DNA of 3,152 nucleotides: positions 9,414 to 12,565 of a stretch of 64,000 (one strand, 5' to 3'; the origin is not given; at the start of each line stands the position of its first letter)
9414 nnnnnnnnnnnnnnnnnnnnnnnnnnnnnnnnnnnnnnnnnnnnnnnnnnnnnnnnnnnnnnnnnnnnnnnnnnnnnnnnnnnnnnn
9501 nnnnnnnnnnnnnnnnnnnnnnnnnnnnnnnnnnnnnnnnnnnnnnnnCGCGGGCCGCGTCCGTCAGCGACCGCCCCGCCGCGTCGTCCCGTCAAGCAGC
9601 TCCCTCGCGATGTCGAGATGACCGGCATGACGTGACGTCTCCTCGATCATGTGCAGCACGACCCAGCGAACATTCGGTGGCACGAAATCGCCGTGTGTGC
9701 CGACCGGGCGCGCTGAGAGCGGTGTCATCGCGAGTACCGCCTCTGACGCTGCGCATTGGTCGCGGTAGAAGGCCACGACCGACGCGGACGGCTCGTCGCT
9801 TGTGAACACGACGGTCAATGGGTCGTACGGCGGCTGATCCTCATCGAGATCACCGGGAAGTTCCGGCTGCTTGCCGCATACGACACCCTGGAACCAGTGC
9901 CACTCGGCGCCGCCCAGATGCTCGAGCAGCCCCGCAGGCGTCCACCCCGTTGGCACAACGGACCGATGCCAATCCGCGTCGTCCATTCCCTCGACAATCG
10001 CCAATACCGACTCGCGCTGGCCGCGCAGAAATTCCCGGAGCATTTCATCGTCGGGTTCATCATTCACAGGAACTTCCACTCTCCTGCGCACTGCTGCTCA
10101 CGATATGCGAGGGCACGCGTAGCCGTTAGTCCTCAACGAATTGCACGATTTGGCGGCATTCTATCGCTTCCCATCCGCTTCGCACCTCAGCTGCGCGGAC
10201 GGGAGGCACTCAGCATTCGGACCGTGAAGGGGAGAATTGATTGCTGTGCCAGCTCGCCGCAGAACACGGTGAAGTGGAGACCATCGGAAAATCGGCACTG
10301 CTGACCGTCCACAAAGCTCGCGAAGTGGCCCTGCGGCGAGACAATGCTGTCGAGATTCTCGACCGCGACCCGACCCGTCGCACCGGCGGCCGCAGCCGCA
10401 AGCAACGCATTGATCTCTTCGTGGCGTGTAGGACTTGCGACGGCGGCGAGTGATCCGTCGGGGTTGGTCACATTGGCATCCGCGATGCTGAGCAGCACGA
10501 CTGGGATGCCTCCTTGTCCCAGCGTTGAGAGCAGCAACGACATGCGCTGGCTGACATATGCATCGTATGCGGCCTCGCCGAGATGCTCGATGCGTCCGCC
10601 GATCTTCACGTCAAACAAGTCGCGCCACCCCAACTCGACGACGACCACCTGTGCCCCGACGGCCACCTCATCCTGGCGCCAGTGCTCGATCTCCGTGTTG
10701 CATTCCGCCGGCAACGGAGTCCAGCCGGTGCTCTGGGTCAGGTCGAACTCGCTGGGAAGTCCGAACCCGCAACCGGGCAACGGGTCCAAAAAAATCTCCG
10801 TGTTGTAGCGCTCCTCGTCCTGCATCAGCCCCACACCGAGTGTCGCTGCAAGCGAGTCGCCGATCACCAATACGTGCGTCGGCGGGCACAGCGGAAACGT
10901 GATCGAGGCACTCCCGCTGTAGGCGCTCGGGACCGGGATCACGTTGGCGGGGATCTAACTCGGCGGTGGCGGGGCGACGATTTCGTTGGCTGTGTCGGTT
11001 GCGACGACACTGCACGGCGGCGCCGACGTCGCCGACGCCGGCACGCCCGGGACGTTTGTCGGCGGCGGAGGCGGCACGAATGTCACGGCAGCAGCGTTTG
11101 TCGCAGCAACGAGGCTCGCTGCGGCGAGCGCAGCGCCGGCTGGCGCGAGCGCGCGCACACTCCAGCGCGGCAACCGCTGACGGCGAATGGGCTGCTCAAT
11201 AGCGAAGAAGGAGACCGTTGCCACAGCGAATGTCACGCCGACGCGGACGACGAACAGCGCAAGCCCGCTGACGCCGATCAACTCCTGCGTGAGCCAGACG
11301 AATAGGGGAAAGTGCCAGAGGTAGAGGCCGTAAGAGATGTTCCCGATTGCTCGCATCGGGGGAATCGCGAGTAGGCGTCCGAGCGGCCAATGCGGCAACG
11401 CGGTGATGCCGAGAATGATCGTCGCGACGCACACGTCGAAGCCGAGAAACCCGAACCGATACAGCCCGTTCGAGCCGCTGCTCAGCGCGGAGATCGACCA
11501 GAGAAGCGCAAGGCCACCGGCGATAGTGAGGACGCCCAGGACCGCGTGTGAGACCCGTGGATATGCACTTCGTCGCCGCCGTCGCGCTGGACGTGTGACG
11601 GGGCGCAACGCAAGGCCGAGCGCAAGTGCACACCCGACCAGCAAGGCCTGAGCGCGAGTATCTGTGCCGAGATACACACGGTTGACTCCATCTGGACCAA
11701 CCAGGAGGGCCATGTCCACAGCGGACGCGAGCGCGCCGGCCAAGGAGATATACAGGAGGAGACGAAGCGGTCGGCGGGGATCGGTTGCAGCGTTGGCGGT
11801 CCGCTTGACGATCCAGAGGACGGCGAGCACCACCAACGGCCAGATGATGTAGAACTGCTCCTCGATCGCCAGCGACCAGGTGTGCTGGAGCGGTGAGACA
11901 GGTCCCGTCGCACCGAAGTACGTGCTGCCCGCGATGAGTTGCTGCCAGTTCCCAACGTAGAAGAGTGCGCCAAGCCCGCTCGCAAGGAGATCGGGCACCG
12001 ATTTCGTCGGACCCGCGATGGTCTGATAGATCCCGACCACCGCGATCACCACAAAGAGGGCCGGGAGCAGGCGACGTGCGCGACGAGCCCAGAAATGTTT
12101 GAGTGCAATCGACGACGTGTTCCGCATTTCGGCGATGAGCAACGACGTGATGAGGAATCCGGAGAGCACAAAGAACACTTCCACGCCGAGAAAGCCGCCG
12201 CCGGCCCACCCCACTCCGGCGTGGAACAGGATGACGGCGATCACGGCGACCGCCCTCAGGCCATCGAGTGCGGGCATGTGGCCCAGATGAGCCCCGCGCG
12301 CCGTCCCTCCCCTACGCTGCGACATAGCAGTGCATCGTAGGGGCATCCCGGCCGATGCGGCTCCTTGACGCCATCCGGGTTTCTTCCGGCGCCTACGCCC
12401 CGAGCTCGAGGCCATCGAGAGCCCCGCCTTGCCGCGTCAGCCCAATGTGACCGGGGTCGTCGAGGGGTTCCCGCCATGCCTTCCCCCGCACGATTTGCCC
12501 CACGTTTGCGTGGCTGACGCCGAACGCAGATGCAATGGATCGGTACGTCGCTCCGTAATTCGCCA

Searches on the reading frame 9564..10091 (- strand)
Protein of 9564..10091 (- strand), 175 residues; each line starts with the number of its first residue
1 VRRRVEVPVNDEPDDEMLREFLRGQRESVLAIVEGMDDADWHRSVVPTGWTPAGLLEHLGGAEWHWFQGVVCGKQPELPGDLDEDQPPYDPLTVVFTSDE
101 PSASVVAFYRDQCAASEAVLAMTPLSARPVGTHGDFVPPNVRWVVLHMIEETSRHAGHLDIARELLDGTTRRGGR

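Call 14: search_protein_families(library=pfam, proteins=[window:9564-10091:-], max_evalue=0.0001)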
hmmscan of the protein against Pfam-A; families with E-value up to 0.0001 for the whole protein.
window:9564-10091:- (175 aa): 3 families
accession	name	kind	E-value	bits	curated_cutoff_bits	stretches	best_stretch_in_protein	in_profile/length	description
PF04978.18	MST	-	3.7e-37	128.5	27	1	17-168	1-149/149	Mycothiol-S-transferase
PF12867.12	DinB_2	-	1.6e-14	54.8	24.8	1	23-158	3-127/128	DinB superfamily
PF11716.13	MDMPI_N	-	5.7e-08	34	24.2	1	23-156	2-136/140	Mycothiol maleylpyruvate isomerase N-terminal domain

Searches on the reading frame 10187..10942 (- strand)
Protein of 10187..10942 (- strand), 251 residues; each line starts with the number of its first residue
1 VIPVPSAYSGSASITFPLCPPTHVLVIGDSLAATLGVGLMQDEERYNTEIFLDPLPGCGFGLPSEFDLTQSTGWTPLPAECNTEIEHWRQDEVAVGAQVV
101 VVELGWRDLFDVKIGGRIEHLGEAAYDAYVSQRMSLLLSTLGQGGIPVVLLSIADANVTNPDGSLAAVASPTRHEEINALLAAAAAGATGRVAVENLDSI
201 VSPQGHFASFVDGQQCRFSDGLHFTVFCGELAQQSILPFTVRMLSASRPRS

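Call 14: search_protein_families(library=pfam, proteins=[window:10187-10942:-], max_evalue=0.0001)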
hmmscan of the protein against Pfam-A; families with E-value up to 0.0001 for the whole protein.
window:10187-10942:- (251 aa): 1 family
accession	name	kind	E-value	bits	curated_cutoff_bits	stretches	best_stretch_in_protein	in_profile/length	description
PF04311.20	DUF459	-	4.4e-10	39.7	27.2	1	23-236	1-194/197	Protein of unknown function (DUF459)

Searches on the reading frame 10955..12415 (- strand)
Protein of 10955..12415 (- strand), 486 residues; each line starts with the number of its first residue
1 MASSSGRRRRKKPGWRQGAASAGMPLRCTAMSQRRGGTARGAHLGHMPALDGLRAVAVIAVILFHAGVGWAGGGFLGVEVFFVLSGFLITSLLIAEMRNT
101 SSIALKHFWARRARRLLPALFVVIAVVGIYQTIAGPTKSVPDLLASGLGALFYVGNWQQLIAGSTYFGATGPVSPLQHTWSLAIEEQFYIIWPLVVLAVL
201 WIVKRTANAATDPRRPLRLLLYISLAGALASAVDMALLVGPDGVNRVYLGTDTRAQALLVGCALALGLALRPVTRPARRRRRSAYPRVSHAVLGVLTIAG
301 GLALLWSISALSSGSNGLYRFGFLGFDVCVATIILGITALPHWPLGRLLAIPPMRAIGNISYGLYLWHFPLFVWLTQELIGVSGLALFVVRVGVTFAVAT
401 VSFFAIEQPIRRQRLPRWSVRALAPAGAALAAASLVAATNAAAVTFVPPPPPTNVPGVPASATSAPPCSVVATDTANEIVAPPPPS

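Call 14: search_protein_families(library=pfam, proteins=[window:10955-12415:-], max_evalue=0.0001)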
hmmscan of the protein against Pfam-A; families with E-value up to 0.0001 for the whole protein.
window:10955-12415:- (486 aa): 1 family
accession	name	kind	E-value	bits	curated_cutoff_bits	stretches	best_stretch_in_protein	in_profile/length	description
PF01757.29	Acyl_transf_3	-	6.2e-26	91.7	31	1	49-401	3-323/326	Acyltransferase domain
